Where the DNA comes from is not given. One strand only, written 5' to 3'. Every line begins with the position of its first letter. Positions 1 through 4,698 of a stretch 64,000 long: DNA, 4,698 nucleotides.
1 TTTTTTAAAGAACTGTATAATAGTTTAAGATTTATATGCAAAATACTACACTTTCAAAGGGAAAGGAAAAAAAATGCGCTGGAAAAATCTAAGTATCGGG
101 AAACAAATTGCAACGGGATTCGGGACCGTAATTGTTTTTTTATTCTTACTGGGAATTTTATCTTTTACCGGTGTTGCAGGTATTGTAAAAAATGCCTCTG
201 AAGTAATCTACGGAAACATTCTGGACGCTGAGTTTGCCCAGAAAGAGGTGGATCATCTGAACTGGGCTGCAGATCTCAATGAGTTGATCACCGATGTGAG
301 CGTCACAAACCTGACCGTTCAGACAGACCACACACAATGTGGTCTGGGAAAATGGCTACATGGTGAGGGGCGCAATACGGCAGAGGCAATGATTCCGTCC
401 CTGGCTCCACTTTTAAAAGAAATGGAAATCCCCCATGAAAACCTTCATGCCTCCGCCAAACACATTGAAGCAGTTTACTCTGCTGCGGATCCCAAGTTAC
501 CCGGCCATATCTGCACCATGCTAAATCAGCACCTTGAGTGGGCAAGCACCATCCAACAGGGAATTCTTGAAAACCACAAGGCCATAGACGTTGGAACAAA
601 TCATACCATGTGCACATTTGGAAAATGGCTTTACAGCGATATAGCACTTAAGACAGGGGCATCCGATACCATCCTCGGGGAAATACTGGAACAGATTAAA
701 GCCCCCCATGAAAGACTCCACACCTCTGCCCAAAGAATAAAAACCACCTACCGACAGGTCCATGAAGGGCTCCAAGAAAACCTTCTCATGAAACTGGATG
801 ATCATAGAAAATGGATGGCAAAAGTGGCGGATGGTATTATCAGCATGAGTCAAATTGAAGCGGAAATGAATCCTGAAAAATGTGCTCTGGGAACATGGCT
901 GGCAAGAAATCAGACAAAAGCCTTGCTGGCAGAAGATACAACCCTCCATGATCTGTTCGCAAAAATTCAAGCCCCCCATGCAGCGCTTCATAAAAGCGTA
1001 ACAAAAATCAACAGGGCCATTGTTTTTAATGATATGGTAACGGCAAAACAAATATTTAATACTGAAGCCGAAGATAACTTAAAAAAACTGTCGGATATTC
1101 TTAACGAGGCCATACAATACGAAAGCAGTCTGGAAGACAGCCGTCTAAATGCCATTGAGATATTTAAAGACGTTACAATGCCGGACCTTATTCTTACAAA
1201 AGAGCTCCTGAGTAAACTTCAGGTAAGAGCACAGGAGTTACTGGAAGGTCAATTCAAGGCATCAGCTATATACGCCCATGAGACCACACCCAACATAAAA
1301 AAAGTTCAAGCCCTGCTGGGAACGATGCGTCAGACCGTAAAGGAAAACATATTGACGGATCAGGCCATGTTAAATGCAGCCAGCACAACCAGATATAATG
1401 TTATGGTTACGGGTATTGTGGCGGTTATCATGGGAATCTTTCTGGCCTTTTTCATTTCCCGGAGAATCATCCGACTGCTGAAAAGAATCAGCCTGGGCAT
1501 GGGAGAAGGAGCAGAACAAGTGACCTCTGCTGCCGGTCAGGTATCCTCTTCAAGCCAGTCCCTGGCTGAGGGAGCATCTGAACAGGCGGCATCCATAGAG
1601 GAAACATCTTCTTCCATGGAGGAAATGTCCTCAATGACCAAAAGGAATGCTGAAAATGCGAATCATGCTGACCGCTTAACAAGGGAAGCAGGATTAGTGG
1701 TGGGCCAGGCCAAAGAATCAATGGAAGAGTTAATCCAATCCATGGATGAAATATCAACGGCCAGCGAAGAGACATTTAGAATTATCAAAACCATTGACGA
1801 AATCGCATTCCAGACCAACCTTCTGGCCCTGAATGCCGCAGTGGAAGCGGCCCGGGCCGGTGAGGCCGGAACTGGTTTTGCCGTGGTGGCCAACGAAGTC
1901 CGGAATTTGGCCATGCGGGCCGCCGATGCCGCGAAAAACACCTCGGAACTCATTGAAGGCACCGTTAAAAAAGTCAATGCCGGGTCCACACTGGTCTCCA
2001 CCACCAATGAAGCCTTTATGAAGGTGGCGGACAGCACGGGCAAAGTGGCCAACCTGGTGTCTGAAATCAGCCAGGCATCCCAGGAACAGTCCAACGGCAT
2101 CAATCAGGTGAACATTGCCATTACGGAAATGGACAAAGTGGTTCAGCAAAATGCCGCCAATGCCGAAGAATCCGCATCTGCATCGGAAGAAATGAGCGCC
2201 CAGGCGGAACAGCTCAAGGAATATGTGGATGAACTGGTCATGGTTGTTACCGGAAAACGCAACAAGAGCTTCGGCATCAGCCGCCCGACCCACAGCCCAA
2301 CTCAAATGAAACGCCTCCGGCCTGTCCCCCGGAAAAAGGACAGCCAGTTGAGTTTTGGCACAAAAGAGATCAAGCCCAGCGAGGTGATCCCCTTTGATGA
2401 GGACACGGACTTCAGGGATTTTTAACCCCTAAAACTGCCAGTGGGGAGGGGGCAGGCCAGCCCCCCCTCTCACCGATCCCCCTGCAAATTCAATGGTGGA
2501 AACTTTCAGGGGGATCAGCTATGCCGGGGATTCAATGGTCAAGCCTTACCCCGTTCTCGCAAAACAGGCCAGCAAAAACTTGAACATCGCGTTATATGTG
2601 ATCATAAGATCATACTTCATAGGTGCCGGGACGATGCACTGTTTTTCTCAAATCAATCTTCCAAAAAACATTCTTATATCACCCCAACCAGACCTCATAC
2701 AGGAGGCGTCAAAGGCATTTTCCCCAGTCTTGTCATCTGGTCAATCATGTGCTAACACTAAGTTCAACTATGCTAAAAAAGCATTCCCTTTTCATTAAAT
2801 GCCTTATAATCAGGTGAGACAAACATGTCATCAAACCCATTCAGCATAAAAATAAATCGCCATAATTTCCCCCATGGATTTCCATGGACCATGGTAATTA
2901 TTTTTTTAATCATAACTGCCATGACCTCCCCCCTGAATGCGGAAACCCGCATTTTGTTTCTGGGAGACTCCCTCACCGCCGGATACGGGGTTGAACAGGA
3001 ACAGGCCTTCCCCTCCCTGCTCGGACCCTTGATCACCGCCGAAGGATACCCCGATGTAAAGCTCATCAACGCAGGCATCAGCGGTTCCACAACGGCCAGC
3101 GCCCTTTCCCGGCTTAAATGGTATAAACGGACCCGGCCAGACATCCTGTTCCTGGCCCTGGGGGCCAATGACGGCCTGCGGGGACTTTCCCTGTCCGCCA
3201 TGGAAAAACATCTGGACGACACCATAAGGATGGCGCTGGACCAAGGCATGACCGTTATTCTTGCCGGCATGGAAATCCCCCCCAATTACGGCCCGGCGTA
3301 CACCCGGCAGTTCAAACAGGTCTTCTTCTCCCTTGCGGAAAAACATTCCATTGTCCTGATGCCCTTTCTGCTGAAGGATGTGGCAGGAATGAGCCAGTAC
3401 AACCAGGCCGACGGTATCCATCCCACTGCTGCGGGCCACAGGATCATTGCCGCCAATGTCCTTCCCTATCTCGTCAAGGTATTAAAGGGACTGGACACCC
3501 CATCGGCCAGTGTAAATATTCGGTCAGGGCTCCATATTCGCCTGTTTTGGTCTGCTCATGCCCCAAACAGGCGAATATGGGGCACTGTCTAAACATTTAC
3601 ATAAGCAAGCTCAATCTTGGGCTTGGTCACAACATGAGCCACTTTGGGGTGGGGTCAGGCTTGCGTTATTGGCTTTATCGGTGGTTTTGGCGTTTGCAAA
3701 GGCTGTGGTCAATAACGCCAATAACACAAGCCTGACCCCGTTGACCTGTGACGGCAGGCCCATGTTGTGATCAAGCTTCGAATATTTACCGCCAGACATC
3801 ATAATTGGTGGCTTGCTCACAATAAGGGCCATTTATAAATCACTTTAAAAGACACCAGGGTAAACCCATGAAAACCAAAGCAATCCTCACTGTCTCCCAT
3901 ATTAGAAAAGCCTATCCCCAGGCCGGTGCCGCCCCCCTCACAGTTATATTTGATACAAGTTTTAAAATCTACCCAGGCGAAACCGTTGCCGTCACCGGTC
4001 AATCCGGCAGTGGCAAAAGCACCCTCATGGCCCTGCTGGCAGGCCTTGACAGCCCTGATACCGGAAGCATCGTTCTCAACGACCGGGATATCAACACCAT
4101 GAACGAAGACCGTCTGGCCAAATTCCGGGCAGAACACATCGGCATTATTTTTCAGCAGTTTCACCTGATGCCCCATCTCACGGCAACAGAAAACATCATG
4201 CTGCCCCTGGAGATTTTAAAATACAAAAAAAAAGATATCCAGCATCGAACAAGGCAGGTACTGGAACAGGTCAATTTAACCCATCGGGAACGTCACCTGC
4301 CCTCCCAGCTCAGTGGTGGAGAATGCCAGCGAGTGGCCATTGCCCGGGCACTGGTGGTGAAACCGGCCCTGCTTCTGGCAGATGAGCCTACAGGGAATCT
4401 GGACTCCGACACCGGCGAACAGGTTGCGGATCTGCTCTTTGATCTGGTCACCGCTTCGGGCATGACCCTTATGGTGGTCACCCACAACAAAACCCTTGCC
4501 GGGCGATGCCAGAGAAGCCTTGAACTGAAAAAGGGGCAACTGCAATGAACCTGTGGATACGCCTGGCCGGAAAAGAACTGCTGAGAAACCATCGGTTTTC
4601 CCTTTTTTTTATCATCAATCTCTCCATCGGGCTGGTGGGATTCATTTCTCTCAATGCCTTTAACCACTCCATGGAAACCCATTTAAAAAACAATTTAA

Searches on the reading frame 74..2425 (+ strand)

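Call 31: search_protein_families(library=pfam, proteins=[window:74-2425:+], max_evalue=0.00001)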
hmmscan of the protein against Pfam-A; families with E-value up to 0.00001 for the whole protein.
window:74-2425:+ (783 aa): 2 families
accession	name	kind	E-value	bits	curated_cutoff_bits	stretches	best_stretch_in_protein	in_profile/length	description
PF00015.26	MCPsignal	-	4.4e-46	157.3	34.6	1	545-689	13-171/172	Methyl-accepting chemotaxis protein (MCP) signalling domain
PF13682.11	CZB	-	7.3e-37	126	29.4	3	61-131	1-63/64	Chemoreceptor zinc-binding domain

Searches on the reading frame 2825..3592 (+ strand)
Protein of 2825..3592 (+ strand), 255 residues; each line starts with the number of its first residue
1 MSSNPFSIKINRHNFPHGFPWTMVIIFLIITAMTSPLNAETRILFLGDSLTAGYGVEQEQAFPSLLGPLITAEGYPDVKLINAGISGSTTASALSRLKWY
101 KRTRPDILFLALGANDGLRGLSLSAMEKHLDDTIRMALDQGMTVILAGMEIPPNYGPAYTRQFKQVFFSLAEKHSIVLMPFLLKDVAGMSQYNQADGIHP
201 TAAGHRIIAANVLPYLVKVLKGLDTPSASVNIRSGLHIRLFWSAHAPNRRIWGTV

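Call 31: search_protein_families(library=pfam, proteins=[window:2825-3592:+], max_evalue=0.00001)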
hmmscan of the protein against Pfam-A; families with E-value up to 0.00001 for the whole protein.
window:2825-3592:+ (255 aa): 2 families
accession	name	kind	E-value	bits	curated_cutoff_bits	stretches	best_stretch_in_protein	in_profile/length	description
PF13472.12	Lipase_GDSL_2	-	2.4e-26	93.8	32.9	1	45-207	1-178/178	GDSL-like Lipase/Acylhydrolase family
PF00657.28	Lipase_GDSL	-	1.3e-18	68.4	23.6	1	43-211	1-207/208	GDSL-like Lipase/Acylhydrolase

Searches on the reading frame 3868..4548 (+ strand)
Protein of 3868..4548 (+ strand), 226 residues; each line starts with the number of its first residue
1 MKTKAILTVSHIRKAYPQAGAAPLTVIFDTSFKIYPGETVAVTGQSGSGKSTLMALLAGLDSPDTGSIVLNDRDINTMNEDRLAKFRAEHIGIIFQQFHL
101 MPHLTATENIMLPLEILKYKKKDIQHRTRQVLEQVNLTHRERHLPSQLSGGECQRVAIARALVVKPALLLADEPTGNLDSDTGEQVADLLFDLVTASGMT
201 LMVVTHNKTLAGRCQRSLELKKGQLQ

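Call 31: search_protein_families(library=pfam, proteins=[window:3868-4548:+], max_evalue=0.00001)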
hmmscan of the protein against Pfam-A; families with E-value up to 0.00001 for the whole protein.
window:3868-4548:+ (226 aa): 1 family
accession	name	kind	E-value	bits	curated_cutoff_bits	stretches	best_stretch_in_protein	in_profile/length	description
PF00005.33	ABC_tran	-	1.3e-37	129.9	25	1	29-175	3-136/137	ABC transporter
